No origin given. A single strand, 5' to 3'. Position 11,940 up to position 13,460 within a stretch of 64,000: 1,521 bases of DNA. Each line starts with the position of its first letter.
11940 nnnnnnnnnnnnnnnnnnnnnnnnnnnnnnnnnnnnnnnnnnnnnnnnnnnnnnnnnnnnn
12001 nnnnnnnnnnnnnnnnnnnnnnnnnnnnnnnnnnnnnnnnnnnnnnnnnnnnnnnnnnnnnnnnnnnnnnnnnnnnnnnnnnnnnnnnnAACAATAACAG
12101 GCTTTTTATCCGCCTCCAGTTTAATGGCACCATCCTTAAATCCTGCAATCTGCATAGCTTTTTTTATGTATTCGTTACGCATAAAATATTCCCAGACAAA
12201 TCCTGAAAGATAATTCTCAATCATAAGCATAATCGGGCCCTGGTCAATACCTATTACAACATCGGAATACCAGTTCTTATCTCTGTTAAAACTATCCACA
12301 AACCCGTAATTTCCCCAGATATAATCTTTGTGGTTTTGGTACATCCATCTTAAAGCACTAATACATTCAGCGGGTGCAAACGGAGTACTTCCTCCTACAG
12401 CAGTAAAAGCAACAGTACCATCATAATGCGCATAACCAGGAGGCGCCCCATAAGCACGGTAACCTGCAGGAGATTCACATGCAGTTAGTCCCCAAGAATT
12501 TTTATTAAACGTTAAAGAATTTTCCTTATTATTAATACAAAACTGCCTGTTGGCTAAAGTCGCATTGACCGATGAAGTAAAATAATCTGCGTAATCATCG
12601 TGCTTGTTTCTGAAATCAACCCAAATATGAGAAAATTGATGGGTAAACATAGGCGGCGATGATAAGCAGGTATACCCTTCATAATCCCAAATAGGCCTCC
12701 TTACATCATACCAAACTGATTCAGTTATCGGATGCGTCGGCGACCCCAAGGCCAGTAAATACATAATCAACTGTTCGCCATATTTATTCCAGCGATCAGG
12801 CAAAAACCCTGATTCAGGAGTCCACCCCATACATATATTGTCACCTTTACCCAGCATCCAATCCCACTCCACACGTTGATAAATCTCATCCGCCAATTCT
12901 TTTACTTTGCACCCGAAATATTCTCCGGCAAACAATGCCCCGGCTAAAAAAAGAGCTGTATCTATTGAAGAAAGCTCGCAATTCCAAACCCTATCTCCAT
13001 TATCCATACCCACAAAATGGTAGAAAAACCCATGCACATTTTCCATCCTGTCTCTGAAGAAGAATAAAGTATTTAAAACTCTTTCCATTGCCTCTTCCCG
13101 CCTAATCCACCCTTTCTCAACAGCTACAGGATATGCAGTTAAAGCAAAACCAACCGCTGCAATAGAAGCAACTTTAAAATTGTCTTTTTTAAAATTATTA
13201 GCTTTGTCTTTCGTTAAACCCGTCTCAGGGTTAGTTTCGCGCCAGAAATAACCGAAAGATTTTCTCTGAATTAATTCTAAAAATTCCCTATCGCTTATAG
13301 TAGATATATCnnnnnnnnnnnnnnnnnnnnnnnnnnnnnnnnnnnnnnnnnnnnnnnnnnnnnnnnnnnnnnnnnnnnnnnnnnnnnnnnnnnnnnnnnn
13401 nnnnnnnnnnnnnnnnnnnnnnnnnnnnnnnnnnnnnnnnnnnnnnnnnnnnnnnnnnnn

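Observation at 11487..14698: Triplicated uncharacterised CBM-like domain: one copy fused to a hydrolase, two stand-alone secreted copies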

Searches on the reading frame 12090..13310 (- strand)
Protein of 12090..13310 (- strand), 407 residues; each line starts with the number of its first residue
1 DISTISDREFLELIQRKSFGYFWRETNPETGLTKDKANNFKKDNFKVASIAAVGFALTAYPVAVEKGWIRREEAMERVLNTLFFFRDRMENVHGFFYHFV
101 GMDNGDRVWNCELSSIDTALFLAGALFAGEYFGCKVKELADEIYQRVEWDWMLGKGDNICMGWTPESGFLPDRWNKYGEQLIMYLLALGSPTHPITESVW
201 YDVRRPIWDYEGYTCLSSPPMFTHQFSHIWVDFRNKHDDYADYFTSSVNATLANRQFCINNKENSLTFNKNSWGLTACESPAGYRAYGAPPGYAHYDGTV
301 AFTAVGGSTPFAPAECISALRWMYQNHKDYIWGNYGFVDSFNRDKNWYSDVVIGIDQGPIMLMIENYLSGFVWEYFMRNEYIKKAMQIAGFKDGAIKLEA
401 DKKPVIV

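Call 52: search_solved_structures(query=window:12090-13310:-, max_evalue=1e-30, show_alignments=5)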
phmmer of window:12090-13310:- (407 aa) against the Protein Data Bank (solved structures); distinct sequences matched with E-value up to 1e-30: 7.
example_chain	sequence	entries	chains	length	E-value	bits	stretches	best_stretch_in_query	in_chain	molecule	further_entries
8xul_A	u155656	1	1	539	3.7e-84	286.1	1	14-404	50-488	XCC2207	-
4gl3_A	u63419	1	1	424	4.8e-62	213.2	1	5-392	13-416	putative glucoamylase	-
5gzh_A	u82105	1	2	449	1.3e-52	182.1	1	6-399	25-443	Endo-beta-1,2-glucanase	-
4qt9_A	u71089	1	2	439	2.4e-52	181.2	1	4-392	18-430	putative glucoamylase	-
5gzk_A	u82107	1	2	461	2.4e-51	178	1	6-389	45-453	Uncharacterized protein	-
3eu8_A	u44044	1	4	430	3.3e-50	174.2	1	4-391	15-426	putative glucoamylase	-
5z06_A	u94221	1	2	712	3.8e-49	170.7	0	219-387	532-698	BDI_3064 protein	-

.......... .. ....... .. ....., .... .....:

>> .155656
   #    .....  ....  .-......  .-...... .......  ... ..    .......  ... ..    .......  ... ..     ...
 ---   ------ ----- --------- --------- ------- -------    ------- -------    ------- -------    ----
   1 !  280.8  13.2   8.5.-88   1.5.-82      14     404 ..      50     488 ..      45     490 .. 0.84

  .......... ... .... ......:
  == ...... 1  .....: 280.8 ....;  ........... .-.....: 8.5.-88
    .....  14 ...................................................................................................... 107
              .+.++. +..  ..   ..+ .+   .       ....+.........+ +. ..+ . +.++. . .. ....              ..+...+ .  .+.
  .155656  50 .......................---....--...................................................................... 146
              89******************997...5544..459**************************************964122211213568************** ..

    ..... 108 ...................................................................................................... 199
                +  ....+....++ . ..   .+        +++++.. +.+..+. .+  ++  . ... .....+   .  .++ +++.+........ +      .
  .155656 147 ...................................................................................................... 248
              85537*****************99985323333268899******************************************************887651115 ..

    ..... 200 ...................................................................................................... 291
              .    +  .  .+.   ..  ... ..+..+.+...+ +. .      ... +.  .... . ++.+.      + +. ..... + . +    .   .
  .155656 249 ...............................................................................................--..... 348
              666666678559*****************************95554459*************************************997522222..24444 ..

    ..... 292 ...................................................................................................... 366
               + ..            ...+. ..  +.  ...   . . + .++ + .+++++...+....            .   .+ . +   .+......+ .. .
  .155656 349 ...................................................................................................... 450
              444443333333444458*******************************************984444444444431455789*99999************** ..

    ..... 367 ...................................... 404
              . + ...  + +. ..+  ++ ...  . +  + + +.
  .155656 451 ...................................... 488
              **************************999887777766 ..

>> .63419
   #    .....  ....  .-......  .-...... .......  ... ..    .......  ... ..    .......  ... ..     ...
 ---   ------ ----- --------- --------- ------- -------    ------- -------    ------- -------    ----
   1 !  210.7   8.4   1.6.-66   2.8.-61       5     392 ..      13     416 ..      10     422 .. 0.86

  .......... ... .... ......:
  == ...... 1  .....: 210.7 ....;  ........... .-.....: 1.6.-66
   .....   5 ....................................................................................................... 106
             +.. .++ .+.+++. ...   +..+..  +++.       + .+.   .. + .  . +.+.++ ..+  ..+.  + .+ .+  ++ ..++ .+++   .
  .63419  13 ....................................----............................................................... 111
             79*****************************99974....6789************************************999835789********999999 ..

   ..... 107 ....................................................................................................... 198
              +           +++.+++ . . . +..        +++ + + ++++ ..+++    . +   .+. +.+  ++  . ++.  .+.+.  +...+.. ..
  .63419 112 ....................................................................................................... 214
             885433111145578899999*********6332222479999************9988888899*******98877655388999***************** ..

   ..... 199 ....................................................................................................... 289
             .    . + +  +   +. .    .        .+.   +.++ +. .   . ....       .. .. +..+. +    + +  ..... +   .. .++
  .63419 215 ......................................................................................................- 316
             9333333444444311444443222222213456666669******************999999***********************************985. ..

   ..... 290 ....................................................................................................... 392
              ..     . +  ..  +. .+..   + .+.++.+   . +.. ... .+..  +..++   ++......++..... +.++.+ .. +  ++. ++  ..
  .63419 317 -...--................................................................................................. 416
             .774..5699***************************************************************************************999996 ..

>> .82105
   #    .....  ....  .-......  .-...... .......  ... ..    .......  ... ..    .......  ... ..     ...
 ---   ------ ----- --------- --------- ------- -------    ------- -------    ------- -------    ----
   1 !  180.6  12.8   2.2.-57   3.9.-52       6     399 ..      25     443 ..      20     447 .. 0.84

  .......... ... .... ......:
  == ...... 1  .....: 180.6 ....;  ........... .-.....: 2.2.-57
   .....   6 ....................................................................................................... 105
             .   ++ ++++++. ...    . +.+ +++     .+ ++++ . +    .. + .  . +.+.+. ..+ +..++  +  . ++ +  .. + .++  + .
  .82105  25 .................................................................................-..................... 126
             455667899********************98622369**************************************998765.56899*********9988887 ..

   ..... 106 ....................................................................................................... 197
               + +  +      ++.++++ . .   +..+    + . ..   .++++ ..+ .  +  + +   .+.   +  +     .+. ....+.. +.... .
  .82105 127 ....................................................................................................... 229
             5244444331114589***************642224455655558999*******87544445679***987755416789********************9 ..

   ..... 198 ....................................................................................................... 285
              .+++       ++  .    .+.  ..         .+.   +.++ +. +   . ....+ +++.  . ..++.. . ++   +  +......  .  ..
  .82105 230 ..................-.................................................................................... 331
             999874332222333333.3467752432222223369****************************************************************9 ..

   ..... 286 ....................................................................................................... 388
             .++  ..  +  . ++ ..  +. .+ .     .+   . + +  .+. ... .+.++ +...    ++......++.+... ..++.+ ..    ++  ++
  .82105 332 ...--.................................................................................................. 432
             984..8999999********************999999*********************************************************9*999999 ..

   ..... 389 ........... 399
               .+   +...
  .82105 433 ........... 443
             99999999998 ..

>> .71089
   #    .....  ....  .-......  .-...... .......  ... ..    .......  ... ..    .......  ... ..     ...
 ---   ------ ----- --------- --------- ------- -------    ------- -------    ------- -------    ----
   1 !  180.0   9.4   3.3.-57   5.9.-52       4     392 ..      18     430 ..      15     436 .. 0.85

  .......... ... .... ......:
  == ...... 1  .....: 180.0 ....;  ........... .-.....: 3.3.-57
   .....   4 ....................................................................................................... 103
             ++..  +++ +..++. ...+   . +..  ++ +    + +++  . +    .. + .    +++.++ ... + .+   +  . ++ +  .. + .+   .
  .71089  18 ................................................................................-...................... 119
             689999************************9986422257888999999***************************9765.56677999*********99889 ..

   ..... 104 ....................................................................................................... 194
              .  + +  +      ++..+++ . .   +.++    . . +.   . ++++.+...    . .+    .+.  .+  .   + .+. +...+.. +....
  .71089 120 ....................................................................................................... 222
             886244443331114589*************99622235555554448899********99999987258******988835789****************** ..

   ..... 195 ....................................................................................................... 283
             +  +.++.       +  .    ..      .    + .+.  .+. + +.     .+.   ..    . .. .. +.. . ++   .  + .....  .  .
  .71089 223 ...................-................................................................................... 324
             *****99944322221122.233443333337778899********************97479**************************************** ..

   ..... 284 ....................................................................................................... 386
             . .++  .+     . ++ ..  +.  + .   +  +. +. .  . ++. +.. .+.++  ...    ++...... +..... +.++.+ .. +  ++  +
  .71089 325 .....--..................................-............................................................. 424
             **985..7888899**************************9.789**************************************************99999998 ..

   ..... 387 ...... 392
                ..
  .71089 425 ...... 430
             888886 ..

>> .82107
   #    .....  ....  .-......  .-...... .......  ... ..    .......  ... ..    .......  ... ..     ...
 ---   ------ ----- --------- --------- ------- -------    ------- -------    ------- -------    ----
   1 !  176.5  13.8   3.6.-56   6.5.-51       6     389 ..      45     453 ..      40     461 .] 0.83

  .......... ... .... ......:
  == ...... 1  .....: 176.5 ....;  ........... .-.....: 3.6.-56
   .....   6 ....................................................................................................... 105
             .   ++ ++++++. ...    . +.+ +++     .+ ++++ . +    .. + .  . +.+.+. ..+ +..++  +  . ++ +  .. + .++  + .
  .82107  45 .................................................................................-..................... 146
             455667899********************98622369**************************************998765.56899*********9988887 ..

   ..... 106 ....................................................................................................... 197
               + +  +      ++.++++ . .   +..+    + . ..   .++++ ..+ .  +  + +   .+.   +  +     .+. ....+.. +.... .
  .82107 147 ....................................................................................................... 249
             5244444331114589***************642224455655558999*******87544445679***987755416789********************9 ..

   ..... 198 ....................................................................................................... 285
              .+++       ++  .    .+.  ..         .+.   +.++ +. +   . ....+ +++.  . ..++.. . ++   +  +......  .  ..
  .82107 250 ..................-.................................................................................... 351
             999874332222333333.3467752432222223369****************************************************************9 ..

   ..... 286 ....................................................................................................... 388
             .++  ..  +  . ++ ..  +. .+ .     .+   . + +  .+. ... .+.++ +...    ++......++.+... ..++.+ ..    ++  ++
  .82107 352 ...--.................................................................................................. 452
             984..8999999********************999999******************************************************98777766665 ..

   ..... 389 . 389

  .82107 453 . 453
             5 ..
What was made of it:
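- On GH144 (endo-β-1,2-glucanase): They align to E426 (YGEQ), F469 (PMFTHQ) and Y543 (AHY) of the window hydrolase (call 52).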
